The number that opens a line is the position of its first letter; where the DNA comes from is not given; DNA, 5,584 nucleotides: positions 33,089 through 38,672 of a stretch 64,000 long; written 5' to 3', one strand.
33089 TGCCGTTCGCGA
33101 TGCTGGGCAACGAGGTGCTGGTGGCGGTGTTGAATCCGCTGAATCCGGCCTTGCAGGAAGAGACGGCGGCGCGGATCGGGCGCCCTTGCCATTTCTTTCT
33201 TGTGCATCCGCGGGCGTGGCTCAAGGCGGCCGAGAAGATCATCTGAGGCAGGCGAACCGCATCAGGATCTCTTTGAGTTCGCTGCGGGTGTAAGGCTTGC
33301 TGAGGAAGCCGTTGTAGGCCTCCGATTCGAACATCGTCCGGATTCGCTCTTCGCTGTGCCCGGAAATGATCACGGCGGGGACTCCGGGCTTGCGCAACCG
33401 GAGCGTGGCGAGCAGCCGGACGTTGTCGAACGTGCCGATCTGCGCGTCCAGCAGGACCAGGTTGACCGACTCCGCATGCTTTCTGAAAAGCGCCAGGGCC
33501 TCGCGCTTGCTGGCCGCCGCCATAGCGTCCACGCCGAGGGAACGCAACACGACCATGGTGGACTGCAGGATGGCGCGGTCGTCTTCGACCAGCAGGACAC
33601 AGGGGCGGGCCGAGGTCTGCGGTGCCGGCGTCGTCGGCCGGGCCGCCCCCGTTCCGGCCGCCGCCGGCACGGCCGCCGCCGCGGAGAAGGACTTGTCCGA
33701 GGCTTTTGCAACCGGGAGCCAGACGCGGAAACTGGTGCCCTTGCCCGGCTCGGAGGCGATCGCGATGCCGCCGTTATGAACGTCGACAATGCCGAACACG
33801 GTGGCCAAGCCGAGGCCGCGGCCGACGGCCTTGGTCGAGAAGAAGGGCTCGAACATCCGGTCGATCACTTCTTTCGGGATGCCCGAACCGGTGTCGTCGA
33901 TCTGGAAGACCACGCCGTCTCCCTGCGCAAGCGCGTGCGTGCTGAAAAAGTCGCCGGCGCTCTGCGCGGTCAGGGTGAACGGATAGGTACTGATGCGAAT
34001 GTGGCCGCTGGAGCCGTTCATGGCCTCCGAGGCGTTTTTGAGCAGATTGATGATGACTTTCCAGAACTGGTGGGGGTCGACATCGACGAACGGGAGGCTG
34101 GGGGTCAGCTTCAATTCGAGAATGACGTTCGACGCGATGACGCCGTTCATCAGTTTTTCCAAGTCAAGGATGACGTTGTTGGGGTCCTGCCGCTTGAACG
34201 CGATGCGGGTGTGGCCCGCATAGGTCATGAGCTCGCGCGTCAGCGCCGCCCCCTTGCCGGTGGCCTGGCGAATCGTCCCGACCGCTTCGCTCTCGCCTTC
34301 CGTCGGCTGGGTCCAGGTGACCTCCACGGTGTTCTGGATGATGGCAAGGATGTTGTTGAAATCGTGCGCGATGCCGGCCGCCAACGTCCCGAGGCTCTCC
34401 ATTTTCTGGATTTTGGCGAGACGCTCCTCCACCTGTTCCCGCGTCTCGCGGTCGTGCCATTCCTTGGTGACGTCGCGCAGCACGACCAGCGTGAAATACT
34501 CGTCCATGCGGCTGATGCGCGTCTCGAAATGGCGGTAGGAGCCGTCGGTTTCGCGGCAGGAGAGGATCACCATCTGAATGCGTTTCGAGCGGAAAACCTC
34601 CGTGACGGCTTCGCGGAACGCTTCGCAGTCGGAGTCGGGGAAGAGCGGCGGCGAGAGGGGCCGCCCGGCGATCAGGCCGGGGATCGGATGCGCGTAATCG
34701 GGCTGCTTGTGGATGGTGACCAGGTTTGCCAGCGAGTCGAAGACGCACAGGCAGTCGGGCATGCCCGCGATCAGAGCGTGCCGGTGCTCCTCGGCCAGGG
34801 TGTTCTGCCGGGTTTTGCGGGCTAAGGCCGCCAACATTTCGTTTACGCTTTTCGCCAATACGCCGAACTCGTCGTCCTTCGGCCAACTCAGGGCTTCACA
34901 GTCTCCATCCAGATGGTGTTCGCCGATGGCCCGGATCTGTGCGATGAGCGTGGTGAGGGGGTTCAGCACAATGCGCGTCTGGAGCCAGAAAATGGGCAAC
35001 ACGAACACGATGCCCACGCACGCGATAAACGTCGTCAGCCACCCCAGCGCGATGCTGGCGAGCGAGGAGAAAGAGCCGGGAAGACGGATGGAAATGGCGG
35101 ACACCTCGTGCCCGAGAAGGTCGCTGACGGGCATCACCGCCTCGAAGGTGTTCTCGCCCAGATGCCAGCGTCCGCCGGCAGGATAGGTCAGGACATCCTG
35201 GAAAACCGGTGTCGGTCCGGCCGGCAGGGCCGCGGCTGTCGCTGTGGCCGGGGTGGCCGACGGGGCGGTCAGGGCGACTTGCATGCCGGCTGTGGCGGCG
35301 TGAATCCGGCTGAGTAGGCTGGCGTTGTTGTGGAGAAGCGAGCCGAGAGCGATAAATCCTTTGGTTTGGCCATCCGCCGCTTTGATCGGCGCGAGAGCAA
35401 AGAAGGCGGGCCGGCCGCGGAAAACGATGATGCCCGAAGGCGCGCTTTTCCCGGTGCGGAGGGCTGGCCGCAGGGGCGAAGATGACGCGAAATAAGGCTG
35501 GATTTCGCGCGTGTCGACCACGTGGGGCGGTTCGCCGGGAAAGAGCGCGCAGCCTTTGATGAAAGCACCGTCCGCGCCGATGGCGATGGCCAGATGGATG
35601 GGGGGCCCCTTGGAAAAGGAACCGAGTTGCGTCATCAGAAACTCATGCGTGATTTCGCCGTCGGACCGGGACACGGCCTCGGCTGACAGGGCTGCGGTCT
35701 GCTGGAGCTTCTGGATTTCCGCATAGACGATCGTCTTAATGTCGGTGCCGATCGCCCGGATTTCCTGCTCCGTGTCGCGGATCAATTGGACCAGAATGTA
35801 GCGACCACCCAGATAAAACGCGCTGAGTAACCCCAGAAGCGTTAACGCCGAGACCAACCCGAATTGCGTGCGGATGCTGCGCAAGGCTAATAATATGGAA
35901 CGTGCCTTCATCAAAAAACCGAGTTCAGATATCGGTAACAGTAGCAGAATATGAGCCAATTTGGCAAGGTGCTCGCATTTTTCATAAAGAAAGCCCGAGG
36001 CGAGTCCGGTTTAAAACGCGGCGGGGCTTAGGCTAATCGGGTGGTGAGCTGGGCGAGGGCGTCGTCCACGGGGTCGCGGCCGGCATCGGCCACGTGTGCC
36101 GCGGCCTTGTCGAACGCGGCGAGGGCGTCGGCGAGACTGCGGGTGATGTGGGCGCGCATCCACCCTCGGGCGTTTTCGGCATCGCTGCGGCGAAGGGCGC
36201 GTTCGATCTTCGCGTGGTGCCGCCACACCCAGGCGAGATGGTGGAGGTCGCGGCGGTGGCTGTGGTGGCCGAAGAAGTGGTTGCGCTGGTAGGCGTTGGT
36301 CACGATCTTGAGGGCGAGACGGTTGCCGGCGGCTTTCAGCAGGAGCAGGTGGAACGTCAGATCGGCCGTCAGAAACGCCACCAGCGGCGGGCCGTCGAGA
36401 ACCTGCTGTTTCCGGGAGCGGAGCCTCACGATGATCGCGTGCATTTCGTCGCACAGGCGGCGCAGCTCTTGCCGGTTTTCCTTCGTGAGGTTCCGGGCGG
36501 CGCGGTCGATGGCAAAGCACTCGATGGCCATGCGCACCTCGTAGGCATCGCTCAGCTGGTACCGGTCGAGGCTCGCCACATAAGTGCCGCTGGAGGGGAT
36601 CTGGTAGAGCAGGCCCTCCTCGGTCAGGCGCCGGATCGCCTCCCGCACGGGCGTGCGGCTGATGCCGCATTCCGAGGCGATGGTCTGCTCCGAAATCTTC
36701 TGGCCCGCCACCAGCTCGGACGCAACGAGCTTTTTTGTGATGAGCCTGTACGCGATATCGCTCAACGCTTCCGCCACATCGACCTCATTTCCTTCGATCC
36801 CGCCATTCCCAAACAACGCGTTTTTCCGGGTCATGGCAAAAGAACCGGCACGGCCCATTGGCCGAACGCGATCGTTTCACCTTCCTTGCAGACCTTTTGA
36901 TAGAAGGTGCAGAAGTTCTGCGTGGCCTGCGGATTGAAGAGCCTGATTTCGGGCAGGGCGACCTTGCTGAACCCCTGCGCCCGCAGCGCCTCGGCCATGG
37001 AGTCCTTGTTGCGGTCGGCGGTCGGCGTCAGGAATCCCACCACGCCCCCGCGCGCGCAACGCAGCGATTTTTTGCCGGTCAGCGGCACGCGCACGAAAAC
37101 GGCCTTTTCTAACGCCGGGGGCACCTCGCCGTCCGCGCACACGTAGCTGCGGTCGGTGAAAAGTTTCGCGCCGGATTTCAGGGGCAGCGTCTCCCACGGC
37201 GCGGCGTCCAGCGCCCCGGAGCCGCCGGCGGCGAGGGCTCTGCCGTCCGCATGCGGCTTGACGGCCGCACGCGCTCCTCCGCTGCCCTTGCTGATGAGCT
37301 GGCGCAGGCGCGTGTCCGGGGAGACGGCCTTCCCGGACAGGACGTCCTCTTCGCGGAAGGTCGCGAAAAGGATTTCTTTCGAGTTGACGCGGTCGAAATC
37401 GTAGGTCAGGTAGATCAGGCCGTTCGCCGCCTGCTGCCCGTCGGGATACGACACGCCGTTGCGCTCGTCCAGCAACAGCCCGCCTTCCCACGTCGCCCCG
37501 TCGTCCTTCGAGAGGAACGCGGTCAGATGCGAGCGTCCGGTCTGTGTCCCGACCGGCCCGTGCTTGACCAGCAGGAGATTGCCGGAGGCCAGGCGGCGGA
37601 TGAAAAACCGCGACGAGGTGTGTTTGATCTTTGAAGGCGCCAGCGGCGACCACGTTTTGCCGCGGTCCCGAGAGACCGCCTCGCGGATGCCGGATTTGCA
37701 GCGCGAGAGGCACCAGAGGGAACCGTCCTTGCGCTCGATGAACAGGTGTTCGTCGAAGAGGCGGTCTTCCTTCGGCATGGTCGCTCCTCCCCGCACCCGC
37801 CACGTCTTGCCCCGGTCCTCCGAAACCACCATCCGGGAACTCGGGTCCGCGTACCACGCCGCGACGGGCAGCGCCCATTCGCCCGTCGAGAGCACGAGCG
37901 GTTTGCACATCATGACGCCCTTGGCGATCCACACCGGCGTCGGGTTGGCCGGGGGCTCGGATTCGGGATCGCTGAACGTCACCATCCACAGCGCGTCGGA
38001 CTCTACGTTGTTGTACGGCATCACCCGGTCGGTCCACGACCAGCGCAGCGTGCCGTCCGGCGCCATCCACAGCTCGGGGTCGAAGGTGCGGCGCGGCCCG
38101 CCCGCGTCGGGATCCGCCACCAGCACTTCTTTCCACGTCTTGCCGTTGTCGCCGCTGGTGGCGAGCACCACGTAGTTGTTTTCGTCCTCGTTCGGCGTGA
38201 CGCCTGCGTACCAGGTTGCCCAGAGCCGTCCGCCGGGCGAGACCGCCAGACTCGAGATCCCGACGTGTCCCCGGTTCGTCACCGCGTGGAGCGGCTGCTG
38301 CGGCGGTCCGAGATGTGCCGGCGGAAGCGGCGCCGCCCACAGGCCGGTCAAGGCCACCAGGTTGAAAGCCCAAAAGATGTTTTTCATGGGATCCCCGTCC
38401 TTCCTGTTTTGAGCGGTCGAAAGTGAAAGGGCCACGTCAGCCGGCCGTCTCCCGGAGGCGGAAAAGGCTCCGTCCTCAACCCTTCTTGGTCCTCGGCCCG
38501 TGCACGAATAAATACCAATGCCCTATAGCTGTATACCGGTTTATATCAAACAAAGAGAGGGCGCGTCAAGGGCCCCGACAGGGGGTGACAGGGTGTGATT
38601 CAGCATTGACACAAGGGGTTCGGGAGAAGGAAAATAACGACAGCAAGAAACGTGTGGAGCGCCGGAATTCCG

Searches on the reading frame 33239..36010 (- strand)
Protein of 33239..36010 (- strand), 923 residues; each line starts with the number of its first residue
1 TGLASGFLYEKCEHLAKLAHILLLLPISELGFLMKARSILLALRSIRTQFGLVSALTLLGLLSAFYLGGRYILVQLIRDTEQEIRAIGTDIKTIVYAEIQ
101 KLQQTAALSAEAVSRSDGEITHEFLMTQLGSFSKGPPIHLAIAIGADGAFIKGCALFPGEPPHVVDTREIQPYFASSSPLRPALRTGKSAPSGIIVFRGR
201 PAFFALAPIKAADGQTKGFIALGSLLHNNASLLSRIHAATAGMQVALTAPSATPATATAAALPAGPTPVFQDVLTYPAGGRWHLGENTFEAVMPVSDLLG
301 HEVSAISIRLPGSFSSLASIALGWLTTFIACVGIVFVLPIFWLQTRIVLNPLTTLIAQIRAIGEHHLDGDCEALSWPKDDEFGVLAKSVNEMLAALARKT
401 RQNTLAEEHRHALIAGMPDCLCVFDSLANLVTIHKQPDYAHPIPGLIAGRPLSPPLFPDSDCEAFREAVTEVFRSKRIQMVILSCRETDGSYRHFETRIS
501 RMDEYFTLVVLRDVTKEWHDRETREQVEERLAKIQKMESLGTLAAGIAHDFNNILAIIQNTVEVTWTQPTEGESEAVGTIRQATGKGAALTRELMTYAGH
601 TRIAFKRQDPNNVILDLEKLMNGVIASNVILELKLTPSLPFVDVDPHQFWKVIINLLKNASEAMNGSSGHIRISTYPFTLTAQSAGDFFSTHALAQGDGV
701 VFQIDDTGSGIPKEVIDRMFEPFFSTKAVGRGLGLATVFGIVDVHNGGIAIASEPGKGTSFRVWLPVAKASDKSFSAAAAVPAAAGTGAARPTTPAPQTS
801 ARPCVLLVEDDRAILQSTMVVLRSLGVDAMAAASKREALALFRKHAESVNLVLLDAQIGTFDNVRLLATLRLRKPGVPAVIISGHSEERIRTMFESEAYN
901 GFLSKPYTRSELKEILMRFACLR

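Call 23: search_protein_families(library=pfam, proteins=[window:33239-36010:-], max_evalue=0.001)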
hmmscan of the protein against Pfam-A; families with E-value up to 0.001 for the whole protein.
window:33239-36010:- (923 aa): 4 families
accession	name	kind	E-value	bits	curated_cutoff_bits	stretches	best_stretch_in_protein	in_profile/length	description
PF02518.31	HATPase_c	-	4.8e-21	75.7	26.4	1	645-768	2-110/111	Histidine kinase-, DNA gyrase B-, and HSP90-like ATPase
PF00072.30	Response_reg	-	2.1e-15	57.3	30.2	1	805-916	1-110/111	Response regulator receiver domain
PF00672.30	HAMP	-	3.3e-05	24.5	25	1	345-396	3-51/53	HAMP domain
PF00512.31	HisKA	-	4.7e-05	23.8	26.9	1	540-598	2-61/66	His Kinase A (phospho-acceptor) domain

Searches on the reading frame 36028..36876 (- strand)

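Call 23: search_protein_families(library=pfam, proteins=[window:36028-36876:-], max_evalue=0.001)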
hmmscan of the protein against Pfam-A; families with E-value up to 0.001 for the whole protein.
window:36028-36876:- (282 aa): 3 families
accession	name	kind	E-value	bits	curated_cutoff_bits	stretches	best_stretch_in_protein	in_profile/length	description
PF07729.17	FCD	-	5.5e-19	69.3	24.3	1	110-245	1-124/125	FCD domain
PF00392.27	GntR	-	5.3e-16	58.5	27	1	42-100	5-64/64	Bacterial regulatory proteins, gntR family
PF13412.12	HTH_24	-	1.7e-05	24.7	21.9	1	60-90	17-47/48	Winged helix-turn-helix DNA-binding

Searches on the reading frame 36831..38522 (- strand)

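Call 23: search_protein_families(library=pfam, proteins=[window:36831-38522:-], max_evalue=0.001)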
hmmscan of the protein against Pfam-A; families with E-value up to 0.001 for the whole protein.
window:36831-38522:- (563 aa): 5 families
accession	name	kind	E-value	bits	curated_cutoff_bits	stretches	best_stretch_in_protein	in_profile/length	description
PF13088.12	BNR_2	-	6.7e-27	95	31.4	1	181-371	92-276/277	BNR repeat-like domain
PF02012.26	BNR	-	1.3e-09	37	27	0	283-293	2-12/12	BNR/Asp-box repeat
PF15902.12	Sortilin-Vps10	-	1.6e-05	24.3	33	0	226-295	42-113/446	Sortilin, neurotensin receptor 3,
PF15899.11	BNR_6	-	4.9e-05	23.5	27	0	233-241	3-11/14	BNR-Asp box repeat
PF24316.1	Tli3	-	0.00055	20.7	27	0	112-132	78-98/129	T6SS Tli3 immunity protein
